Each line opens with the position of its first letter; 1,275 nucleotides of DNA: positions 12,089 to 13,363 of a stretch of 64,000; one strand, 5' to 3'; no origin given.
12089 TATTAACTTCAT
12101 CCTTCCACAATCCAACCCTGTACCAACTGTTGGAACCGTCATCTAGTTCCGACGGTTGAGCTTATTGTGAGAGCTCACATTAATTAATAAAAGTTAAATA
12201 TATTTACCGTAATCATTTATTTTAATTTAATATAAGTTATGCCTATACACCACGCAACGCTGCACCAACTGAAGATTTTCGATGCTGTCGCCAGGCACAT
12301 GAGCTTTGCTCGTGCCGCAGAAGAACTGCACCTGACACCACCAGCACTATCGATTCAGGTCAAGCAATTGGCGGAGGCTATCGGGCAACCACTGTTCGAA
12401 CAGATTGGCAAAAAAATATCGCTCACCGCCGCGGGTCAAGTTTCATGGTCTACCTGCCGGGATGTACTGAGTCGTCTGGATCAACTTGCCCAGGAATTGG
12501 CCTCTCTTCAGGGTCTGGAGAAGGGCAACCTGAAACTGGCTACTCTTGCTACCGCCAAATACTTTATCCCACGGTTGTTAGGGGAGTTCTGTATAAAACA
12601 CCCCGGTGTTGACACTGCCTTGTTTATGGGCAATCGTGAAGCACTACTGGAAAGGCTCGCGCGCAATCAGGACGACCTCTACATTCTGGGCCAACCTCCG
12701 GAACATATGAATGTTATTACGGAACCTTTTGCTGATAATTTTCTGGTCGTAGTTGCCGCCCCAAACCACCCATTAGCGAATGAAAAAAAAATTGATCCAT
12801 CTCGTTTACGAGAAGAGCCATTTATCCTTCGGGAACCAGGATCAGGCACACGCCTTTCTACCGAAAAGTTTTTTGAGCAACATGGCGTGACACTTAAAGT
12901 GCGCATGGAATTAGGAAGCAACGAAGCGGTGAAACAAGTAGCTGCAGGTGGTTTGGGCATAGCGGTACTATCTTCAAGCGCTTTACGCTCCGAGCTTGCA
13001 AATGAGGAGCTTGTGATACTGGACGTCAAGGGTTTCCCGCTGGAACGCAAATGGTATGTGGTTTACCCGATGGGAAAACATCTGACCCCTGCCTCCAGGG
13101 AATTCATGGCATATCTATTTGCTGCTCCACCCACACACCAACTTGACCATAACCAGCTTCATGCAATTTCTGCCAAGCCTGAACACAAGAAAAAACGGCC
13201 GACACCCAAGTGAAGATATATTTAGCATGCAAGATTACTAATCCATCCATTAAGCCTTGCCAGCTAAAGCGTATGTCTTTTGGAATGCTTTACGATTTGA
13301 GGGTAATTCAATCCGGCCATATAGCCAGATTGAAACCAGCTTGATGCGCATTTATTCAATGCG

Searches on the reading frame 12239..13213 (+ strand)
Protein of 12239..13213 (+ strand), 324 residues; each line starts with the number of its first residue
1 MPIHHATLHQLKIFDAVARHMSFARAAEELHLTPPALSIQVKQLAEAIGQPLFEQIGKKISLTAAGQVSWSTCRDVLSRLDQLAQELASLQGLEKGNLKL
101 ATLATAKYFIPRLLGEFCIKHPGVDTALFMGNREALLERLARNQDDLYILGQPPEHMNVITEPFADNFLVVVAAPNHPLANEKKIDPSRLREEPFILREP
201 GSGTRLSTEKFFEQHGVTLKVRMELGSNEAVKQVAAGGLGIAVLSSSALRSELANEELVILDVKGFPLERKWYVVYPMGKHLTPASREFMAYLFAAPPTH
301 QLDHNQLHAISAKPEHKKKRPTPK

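Call 6: search_protein_families(library=ncbifam, proteins=[window:12239-13213:+])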
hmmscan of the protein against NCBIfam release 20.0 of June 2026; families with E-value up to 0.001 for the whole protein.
window:12239-13213:+ (324 aa): 55 families (the best 25 are shown)
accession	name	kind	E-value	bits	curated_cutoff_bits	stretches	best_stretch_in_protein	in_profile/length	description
NF045990.1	TransRegCbbRRhodb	equivalog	1.4e-74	250.9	450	1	4-294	4-297/304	LysR family regulator CbbR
NF040786.1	LysR_Sec_metab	equivalog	3.7e-56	190.3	250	1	8-292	3-293/298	selenium metabolism-associated LysR family transcriptional regulator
TIGR03339.1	phn_lysR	subfamily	5.3e-50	170.2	341.1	1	10-265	1-251/279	aminoethylphosphonate catabolism associated LysR family transcriptional regulator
NF040889.1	trans_reg_YeiE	equivalog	3.8e-47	160.9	480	1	5-292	2-285/288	DNA-binding transcriptional regulator YeiE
NF008095.0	PRK10837.1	subfamily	3.7e-43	147.8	281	1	5-293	2-286/290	LysR family transcriptional regulator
NF008416.0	PRK11242.1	equivalog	6.9e-41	140.5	277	1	8-295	3-289/300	transcriptional regulator CynR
NF008352.0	PRK11139.1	subfamily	3e-36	125.1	288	1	8-300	8-295/305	transcriptional regulator GcvA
NF053705.1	TransRegGltCGpos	equivalog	4.5e-36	124.6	350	1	8-293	3-289/300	glutamate biosynthesis transcriptional regulator GltC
NF047520.1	trans_act_CidR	equivalog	1.3e-34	119.8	415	1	8-293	3-288/292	cidABC operon transcriptional activator CidR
NF045775.1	acetoin_reg_AlsR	exception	3.4e-34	118.7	430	1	8-279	3-275/290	acetoin biosynthesis transcriptional regulator AlsR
NF008722.0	PRK11716.1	equivalog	9.9e-33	113.4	246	1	8-249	3-246/293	HTH-type transcriptional activator IlvY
TIGR02424.1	TF_pcaQ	equivalog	2.3e-30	105.5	303.8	1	8-264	5-265/300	pca operon transcription factor PcaQ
NF041036.1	decaheme_TF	subfamily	3.1e-25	89.2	210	1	11-294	6-293/301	multiheme cytochrome-associated LysR family transcriptional regulator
NF009326.0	PRK12681.1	equivalog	3.6e-25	89.1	436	1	8-266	3-264/324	HTH-type transcriptional regulator CysB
NF047711.1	PutUtilRegPtrR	equivalog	4e-25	88.5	400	1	8-257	3-247/283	putrescine utilization regulator PtrR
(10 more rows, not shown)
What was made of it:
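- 12239..13213 (+): cbbR, a LysR-family regulator. NCBIfam CbbR NF045990, E = 1.4e-74, below the equivalog cut-off (call 6).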

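Call 7: find_related_loci(query=window:12239-13213:+, collection=genome_contigs, flank=3000)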
Query window:12239-13213:+ (324 aa) in genome_contigs; peptide patterns used: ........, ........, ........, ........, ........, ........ (x = any residue, [..] = any of these).
120 stretches matched a pattern; 14 encode a relative of the query (tblastn E <= 1e-3); 14 distinct loci.
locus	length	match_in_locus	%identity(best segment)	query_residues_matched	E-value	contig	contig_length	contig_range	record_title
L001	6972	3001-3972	89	1-324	0e+0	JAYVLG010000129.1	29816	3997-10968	MAG: Sulfurirhabdus sp. isolate GL54_UP_metabat_36 GL54_UP_metabat_36_128, whole genome shotgun sequence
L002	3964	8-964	82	1-320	0e+0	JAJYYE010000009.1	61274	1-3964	MAG: Proteobacteria bacterium isolate FK3.bin90 NODE_844_length_61274_cov_5.930463, whole genome shotgun sequence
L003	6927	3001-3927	80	1-311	2e-170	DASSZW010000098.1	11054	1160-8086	MAG TPA_asm: Burkholderiales bacterium isolate SMAG_U719 k141_313071, whole genome shotgun sequence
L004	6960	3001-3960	77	1-320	2e-167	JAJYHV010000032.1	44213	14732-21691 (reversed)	MAG: Proteobacteria bacterium isolate DBS1-3.bin90 NODE_1311_length_44213_cov_21.5576, whole genome shotgun sequence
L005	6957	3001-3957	77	1-321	2e-167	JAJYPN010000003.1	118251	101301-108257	MAG: Proteobacteria bacterium isolate DS3.bin58 NODE_57_length_118251_cov_4.810377, whole genome shotgun sequence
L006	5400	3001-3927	78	1-311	1e-167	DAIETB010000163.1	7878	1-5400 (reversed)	MAG TPA_asm: Sulfuriferula sp. isolate clean1241 k141_1872633, whole genome shotgun sequence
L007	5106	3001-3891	82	1-297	8e-168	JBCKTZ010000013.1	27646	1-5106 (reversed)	Gallionellaceae bacterium isolate SLM_LV1_0830-N11 Node_13_length_27646_cov_53.980929, whole genome shotgun sequence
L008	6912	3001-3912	78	1-306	2e-164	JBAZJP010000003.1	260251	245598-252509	MAG: Sulfuriferula sp. isolate SO_2017_LW4_122 scaffold_125_c1_LW137-91_2017, whole genome shotgun sequence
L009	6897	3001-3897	80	1-299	3e-163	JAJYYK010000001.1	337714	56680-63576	MAG: Proteobacteria bacterium isolate FK4.bin111 NODE_11_length_337714_cov_5.453990, whole genome shotgun sequence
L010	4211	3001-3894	78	1-298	7e-164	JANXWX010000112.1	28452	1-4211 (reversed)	MAG: Nitrosomonadales bacterium isolate GL140_2_metabat_302 GL140_2_k141_1891933, whole genome shotgun sequence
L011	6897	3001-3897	78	1-299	1e-160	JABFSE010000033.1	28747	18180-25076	MAG: Sulfuriferula sp. isolate WB-IL-01 seq_700, whole genome shotgun sequence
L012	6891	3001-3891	82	1-297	2e-167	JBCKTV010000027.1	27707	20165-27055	Gallionellaceae bacterium isolate SLM_LV1_0830-G10 Node_27_length_27707_cov_69.742352, whole genome shotgun sequence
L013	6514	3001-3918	75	1-314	9e-157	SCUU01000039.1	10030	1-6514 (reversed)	MAG: Gallionellaceae bacterium isolate GW715_bin.18 GW715_bin.18-39569, whole genome shotgun sequence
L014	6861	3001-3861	25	4-292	6e-29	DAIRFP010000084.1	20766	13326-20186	MAG TPA_asm: Thermodesulfobacteriota bacterium isolate CTOTU25984 NODE_626_length_20766_cov_6.540534, whole genome shotg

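Call 16: find_related_loci(query=window:12239-13213:+, collection=metagenome_contigs, flank=2500)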
Query window:12239-13213:+ (324 aa) in metagenome_contigs; peptide patterns used: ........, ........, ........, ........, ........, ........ (x = any residue, [..] = any of these).
137 stretches matched a pattern; 18 encode a relative of the query (tblastn E <= 1e-3); 18 distinct loci.
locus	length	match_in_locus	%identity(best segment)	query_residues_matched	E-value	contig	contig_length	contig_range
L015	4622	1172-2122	79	1-323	3e-175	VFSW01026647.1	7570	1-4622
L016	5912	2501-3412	78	1-306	1e-164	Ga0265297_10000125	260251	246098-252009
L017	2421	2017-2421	87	1-135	1e-79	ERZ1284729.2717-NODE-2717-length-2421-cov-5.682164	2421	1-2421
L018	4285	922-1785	26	4-293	4e-32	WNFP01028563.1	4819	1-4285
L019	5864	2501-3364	26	4-293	4e-32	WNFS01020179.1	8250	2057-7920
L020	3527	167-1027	25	4-292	3e-29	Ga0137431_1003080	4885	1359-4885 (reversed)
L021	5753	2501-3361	25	4-292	5e-29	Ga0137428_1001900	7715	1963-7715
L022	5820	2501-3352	26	7-292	3e-29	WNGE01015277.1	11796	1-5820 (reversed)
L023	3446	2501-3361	25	4-292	4e-29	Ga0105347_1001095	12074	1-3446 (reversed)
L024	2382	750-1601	26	7-292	5e-29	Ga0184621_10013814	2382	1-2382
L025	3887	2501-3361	24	4-292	9e-29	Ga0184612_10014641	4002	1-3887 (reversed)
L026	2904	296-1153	26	7-293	7e-28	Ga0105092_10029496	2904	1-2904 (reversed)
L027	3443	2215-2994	26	4-270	5e-27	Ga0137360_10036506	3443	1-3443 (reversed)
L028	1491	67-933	25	3-293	3e-25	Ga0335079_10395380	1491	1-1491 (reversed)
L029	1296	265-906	27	7-223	2e-24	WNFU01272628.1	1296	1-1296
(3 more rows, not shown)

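Call 26: find_homologous_proteins(query=window:12239-13213:+, max_evalue=1e-60)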
Query window:12239-13213:+ (324 aa): 7913 proteins with E <= 1e-60 among 8000 candidates; the best 120 are listed.
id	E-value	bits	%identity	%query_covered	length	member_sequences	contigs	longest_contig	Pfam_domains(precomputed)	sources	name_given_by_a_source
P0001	8.2e-212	720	100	100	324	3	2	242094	PF00126.34,PF03466.26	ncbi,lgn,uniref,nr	ncbi:LysR family transcriptional regulator [Sulfurirhabdus autotrophica]|uniref:DNA-binding transcri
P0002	2.7e-171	587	81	100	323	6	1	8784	PF00126.34,PF03466.26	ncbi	-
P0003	3.7e-171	587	81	99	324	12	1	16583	PF00126.34,PF03466.26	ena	-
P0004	5.9e-171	586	82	99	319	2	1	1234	PF00126.34,PF13531.12,PF03466.26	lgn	-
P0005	8.0e-170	582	80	99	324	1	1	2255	PF00126.34,PF03466.26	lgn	-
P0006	2.5e-169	581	81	99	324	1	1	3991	PF00126.34,PF03466.26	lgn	-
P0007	3.4e-168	577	81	99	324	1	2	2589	PF00126.34,PF03466.26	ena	-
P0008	5.3e-165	566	80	98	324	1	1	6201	PF00126.34,PF03466.26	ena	-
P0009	8.6e-165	566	79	98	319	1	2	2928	PF00126.34,PF03466.26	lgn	-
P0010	2.6e-164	564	78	100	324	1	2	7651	PF00126.34,PF03466.26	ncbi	ncbi:MAG: LysR family transcriptional regulator [Acidiferrobacteraceae bacterium]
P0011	8.2e-164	563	77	99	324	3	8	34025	PF00126.34,PF03466.26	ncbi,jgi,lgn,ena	jgi:DNA-binding transcriptional LysR family regulator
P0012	9.0e-164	562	77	100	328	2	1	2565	PF00126.34,PF03466.26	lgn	-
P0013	1.8e-163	561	80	99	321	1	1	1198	PF00126.34,PF03466.26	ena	-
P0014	2.6e-163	561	79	98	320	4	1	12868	PF00126.34,PF03466.26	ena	-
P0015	9.1e-163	559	81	96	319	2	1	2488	PF00126.34,PF03466.26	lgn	-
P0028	3.6e-158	544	82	91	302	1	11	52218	PF00126.34,PF03466.26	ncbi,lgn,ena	-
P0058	1.5e-150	519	73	100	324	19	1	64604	PF00126.34,PF03466.26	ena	-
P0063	1.0e-147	510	74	96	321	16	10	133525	PF00126.34,PF03466.26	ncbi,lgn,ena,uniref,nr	ncbi:LysR family transcriptional regulator [Ferrovum sp.]|uniref:Rubisco operon transcriptional regu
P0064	3.6e-147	508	78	91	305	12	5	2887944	PF00126.34,PF03466.26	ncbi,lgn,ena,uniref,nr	ncbi:LysR family transcriptional regulator [Acidithiobacillus sulfuriphilus]|uniref:LysR family tran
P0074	2.6e-144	499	76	91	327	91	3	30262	PF00126.34,PF03466.26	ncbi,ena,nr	ncbi:LysR family transcriptional regulator [Acidithiobacillus ferrivorans]|nr:LysR family transcript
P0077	5.7e-144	497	73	94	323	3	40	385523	PF00126.34,PF13531.12,PF03466.26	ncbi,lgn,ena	-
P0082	9.2e-142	490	74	91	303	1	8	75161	PF00126.34,PF03466.26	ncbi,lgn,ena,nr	ncbi:MAG: LysR family transcriptional regulator [Acidithiobacillus sp.]|nr:LysR family transcription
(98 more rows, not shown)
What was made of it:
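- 12239..13213 (+): It is 100% identical to the S. autotrophica protein and 76-78% identical to Acidithiobacillus LysR-family proteins P0064 and P0074 (call 26).
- On CbbR / LTTR operator (T-N11-A, TNA-N7-TNA): It is 76-78% identical to Acidithiobacillus LysR-family proteins (call 26).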

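Call 27: find_encoding_contigs(protein=P0074, flank=2000, max_places=3)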
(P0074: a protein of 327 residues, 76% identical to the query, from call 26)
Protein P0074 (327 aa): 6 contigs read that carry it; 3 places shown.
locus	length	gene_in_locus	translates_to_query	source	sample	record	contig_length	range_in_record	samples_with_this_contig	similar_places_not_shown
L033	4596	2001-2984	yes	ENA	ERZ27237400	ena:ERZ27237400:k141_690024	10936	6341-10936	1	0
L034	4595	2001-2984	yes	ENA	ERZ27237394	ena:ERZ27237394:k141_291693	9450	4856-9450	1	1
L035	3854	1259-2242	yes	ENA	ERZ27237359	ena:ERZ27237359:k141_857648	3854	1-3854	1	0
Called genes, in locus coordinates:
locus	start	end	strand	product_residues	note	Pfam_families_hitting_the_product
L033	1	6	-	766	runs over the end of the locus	PF12288:CsoS2_M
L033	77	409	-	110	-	PF00101:RuBisCO_small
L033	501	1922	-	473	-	PF02788:RuBisCO_large_N, PF00016:RuBisCO_large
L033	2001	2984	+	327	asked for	PF00126:HTH_1, PF03466:LysR_substrate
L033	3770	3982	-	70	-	-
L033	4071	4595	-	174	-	?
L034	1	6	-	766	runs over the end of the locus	PF12288:CsoS2_M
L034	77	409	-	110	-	PF00101:RuBisCO_small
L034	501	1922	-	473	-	PF02788:RuBisCO_large_N, PF00016:RuBisCO_large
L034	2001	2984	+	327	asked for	PF00126:HTH_1, PF03466:LysR_substrate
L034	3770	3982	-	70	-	-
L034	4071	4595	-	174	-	?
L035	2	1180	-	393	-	?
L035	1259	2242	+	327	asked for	PF00126:HTH_1, PF03466:LysR_substrate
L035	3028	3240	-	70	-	-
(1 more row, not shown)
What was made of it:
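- Closest known: Acidithiobacillus ferrooxidans cbbR-cbbL1. Same: The downstream cbbL-cbbS-csoS2 operon is the same (call 27).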

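Call 28: find_encoding_contigs(protein=P0064, flank=2000, max_places=2)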
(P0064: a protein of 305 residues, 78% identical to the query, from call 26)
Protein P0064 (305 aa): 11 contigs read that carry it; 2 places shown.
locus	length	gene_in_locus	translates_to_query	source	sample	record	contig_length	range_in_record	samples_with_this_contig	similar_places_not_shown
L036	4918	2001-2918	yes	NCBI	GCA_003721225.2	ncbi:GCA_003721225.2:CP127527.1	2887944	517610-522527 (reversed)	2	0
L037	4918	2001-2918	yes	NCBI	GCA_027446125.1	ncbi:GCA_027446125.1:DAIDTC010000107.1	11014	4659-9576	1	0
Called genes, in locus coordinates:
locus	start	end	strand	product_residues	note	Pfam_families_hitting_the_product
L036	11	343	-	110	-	PF00101:RuBisCO_small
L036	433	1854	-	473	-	PF02788:RuBisCO_large_N, PF00016:RuBisCO_large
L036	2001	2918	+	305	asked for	PF00126:HTH_1, PF03466:LysR_substrate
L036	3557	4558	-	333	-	PF03706:LPG_synthase_TM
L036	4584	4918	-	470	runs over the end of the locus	PF04715:, PF00425:Chorismate_bind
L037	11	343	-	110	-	PF00101:RuBisCO_small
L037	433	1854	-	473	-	PF02788:RuBisCO_large_N, PF00016:RuBisCO_large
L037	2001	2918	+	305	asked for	PF00126:HTH_1, PF03466:LysR_substrate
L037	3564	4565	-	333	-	PF03706:LPG_synthase_TM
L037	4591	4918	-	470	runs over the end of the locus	PF04715:, PF00425:Chorismate_bind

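Call 29: find_encoding_contigs(protein=P0002, flank=2000, max_places=2)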
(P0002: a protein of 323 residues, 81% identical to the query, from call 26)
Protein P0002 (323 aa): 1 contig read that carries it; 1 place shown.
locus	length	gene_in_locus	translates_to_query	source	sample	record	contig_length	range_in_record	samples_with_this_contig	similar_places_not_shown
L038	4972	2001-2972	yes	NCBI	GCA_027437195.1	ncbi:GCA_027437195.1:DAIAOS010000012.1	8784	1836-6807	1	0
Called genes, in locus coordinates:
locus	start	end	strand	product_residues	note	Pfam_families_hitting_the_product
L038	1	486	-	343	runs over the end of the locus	-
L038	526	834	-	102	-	PF00311:PEPcase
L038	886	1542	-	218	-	PF00311:PEPcase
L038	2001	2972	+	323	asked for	PF00126:HTH_1, PF03466:LysR_substrate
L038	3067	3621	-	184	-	PF00849:PseudoU_synth_2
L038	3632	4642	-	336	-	PF02739:5_3_exonuc_N, PF01367:5_3_exonuc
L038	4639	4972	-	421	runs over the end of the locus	PF00390:malic, PF03949:Malic_M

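Call 30: find_encoding_contigs(protein=P0003, flank=2000, max_places=2)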
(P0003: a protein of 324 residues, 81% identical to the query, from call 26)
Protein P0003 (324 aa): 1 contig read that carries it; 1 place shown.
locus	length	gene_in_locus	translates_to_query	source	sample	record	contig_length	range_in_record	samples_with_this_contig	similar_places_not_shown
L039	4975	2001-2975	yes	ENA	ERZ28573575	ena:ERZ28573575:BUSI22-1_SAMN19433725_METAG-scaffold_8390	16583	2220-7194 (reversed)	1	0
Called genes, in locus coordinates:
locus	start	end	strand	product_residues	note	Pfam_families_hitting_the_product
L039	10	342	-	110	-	PF00101:RuBisCO_small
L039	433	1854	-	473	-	PF02788:RuBisCO_large_N, PF00016:RuBisCO_large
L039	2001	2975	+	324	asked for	PF00126:HTH_1, PF03466:LysR_substrate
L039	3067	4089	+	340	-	PF02547:Queuosine_synth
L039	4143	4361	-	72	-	PF26540:GcpE_C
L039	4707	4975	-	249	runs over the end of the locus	PF01656:CbiA, PF13500:AAA_26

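Call 32: find_encoding_contigs(protein=P0063, flank=1500, max_places=2)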
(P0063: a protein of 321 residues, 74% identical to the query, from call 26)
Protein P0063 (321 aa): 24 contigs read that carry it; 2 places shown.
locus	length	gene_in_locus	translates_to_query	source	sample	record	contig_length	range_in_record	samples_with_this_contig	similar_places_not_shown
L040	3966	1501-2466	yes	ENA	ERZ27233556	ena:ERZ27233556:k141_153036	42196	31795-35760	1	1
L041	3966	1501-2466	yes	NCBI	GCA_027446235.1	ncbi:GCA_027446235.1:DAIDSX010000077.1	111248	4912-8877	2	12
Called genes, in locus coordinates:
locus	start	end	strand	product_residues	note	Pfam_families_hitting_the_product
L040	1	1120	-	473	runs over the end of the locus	PF02788:RuBisCO_large_N, PF00016:RuBisCO_large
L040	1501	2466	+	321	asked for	PF00126:HTH_1, PF03466:LysR_substrate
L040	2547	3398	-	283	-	PF20376:DUF6671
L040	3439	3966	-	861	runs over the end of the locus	PF10070:DabA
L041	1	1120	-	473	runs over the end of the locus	PF02788:RuBisCO_large_N, PF00016:RuBisCO_large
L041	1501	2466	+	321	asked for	PF00126:HTH_1, PF03466:LysR_substrate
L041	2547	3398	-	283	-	PF20376:DUF6671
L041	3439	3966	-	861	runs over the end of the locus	PF10070:DabA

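Call 33: find_encoding_contigs(protein=P0010, flank=1500, max_places=2)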
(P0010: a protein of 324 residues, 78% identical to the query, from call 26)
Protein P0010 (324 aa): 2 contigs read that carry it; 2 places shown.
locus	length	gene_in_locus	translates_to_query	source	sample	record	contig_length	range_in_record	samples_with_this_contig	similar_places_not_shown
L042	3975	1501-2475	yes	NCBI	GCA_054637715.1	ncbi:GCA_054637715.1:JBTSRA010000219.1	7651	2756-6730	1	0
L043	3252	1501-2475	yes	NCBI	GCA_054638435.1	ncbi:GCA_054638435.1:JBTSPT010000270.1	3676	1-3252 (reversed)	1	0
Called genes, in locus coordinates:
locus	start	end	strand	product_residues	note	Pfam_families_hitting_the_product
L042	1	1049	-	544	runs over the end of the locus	PF00662:Proton_antipo_N, PF00361:Proton_antipo_M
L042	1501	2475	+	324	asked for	PF00126:HTH_1, PF03466:LysR_substrate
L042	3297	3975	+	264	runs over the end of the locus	PF02661:Fic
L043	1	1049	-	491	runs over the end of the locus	PF00662:Proton_antipo_N, PF00361:Proton_antipo_M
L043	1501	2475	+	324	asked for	PF00126:HTH_1, PF03466:LysR_substrate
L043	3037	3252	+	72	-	PF13784:Fic_N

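Call 34: find_encoding_contigs(protein=P0011, flank=1500, max_places=3)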
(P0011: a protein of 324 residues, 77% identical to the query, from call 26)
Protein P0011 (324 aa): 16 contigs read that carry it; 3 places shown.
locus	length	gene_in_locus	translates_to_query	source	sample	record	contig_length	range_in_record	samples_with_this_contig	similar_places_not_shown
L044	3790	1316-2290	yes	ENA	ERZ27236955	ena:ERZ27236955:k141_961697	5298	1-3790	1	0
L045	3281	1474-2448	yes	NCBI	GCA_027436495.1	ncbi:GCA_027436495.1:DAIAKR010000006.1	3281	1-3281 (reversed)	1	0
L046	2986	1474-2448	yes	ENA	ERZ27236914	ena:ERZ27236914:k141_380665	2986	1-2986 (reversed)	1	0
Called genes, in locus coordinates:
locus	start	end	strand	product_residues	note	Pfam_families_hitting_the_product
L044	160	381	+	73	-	-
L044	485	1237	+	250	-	PF14294:DUF4372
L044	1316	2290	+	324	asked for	PF00126:HTH_1, PF03466:LysR_substrate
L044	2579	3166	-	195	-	PF00872:Transposase_mut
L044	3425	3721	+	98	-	PF05973:Gp49 (weak)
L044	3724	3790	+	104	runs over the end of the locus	PF21716:dnstrm_HI1420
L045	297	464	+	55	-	-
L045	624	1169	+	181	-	PF14294:DUF4372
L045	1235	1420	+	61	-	-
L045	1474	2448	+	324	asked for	PF00126:HTH_1, PF03466:LysR_substrate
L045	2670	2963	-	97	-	-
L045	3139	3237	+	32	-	-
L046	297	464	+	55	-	-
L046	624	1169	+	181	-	PF14294:DUF4372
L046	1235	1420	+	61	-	-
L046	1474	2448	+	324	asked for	PF00126:HTH_1, PF03466:LysR_substrate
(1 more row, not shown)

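Call 35: find_encoding_contigs(protein=P0028, flank=1500, max_places=3)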
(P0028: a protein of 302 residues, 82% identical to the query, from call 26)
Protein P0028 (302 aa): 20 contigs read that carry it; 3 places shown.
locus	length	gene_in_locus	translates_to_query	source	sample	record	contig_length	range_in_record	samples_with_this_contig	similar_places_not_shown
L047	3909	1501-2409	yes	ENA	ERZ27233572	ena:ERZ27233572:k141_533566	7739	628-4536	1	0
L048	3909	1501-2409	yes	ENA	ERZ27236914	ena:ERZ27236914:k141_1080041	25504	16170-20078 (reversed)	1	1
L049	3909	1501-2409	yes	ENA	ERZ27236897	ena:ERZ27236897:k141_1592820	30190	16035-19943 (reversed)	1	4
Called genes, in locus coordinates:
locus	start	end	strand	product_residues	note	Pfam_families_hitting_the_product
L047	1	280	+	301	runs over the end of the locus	?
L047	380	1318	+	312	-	PF01116:F_bP_aldolase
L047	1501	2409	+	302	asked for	PF00126:HTH_1, PF03466:LysR_substrate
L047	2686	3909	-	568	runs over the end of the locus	PF08448:PAS_4 (weak), PF13188:PAS_8 (faint), PF00990:GGDEF, PF00563:EAL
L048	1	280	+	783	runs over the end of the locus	PF00092:VWA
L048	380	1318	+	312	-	PF01116:F_bP_aldolase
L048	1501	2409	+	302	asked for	PF00126:HTH_1, PF03466:LysR_substrate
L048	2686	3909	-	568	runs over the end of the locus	PF08448:PAS_4 (weak), PF13188:PAS_8 (faint), PF00990:GGDEF, PF00563:EAL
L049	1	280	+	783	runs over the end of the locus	PF00092:VWA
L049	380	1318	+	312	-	PF01116:F_bP_aldolase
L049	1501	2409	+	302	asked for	PF00126:HTH_1, PF03466:LysR_substrate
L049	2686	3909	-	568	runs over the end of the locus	PF08448:PAS_4 (weak), PF13188:PAS_8 (faint), PF00990:GGDEF, PF00563:EAL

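Call 37: find_encoding_contigs(protein=P0058, flank=1500, max_places=2)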
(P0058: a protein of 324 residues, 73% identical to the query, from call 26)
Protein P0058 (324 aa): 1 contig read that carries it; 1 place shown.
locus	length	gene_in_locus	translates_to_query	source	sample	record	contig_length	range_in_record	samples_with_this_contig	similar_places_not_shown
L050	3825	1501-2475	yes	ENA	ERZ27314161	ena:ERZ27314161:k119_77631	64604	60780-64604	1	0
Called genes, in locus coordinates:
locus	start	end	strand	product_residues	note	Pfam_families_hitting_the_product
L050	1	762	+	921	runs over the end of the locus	PF00311:PEPcase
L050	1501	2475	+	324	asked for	PF00126:HTH_1, PF03466:LysR_substrate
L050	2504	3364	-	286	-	PF20376:DUF6671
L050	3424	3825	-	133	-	?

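Call 38: find_encoding_contigs(protein=P0077, flank=1500, max_places=3)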
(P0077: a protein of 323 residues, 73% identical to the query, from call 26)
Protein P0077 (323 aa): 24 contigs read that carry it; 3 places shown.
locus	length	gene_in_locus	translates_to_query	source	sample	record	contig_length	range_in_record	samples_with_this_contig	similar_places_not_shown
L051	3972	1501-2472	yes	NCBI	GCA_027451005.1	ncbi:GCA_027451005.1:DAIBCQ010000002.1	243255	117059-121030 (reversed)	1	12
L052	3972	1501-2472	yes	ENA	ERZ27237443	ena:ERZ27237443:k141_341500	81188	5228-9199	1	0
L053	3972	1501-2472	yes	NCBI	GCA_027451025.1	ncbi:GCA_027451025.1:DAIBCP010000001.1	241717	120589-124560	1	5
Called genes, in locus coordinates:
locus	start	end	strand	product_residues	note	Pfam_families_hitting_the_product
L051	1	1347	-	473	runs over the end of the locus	PF02788:RuBisCO_large_N, PF00016:RuBisCO_large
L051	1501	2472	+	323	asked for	PF00126:HTH_1, PF03466:LysR_substrate, PF13531:SBP_bac_11 (faint)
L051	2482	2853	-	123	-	-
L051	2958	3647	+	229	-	PF01027:Bax1-I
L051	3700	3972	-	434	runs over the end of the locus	PF01938:TRAM, PF05958:tRNA_U5-meth_tr, PF13847:Methyltransf_31, PF08241:Methyltransf_11 (faint), PF13649:Methyltransf_25 (weak)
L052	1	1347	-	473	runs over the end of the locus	PF02788:RuBisCO_large_N, PF00016:RuBisCO_large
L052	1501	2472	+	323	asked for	PF00126:HTH_1, PF03466:LysR_substrate, PF13531:SBP_bac_11 (faint)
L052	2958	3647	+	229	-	PF01027:Bax1-I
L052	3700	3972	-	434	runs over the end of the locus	PF01938:TRAM, PF05958:tRNA_U5-meth_tr, PF13847:Methyltransf_31, PF08241:Methyltransf_11 (faint), PF13649:Methyltransf_25 (weak)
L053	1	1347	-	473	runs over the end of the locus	PF02788:RuBisCO_large_N, PF00016:RuBisCO_large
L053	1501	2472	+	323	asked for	PF00126:HTH_1, PF03466:LysR_substrate, PF13531:SBP_bac_11 (faint)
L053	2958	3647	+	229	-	PF01027:Bax1-I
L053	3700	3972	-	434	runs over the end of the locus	PF01938:TRAM, PF05958:tRNA_U5-meth_tr, PF13847:Methyltransf_31, PF08241:Methyltransf_11 (faint), PF13649:Methyltransf_25 (weak)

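Call 39: find_encoding_contigs(protein=P0014, flank=1500, max_places=2)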
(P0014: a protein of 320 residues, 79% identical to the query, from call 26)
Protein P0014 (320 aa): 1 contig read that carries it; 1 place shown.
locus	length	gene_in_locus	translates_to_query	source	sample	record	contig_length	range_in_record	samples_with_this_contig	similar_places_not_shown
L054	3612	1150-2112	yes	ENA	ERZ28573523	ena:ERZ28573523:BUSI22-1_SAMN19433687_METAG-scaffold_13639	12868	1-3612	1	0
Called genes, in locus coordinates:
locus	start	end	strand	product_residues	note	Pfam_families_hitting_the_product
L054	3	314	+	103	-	?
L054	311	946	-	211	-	PF05982:Sbt_1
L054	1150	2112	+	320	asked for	PF00126:HTH_1, PF03466:LysR_substrate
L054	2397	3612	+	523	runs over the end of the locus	PF00009:GTP_EFTU, PF01926:MMR_HSR1 (weak), PF22042:EF-G_D2, PF03144:GTP_EFTU_D2, PF16658:RF3_C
